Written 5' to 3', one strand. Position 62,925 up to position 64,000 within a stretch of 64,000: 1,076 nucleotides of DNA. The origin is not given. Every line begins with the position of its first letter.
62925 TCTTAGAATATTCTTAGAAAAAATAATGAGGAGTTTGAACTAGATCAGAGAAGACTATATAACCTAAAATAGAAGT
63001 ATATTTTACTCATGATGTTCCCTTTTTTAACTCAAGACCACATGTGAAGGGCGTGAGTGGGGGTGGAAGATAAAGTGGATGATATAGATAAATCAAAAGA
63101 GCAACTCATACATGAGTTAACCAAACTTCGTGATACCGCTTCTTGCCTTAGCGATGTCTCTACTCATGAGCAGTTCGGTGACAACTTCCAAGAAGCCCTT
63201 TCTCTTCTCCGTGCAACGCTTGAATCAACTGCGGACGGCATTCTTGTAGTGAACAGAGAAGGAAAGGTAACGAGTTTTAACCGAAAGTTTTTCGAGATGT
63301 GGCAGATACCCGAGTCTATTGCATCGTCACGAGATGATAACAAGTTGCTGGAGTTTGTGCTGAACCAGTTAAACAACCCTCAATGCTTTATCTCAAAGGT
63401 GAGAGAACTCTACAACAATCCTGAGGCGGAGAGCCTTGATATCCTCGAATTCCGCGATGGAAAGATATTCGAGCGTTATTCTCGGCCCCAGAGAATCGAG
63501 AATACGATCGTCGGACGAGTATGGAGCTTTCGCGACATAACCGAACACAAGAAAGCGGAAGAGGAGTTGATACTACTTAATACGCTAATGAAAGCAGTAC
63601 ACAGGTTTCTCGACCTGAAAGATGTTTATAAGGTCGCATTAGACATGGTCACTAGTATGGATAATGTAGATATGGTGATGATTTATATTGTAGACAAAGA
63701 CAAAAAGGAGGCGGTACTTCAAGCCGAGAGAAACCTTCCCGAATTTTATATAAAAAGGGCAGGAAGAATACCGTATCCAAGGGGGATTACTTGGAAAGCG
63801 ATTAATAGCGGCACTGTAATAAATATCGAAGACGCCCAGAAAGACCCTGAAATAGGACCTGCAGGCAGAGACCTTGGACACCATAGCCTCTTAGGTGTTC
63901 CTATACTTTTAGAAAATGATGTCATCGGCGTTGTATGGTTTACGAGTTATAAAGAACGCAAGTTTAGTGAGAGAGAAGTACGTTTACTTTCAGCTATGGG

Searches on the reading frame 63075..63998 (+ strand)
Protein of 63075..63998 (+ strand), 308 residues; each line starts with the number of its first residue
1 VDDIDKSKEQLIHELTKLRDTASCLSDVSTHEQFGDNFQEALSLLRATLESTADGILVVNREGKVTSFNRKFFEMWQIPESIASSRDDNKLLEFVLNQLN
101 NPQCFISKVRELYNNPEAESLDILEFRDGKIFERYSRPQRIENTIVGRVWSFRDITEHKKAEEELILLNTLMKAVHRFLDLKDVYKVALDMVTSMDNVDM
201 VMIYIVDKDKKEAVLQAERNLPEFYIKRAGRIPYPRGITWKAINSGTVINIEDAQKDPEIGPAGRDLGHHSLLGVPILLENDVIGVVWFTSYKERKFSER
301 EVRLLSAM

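Call 73: search_protein_families(library=pfam, proteins=[window:63075-63998:+], max_evalue=0.05)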
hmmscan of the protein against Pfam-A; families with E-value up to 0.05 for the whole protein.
window:63075-63998:+ (308 aa): 8 families
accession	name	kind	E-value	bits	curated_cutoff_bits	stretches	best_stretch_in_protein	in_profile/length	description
PF13185.12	GAF_2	-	4.8e-16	59.6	28.6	1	180-307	3-126/136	GAF domain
PF01590.32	GAF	-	6.2e-12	46.6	22.4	1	180-307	1-124/133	GAF domain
PF12860.13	PAS_7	-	6.9e-07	29.8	27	1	49-163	1-115/115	PAS fold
PF13188.13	PAS_8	-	1e-06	28.8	21.8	1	44-87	2-47/65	PAS domain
PF13492.12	GAF_3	-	2e-06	28.7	27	1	180-307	1-118/129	GAF domain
PF00989.32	PAS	-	0.00028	21.3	22.6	1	45-81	3-39/113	PAS fold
PF08448.16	PAS_4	-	0.0046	17.6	23.1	0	49-159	1-109/110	PAS fold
PF15714.11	SpoVT_C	-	0.019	15.5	27.5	0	270-305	80-116/128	Stage V sporulation protein T C-terminal, transcription factor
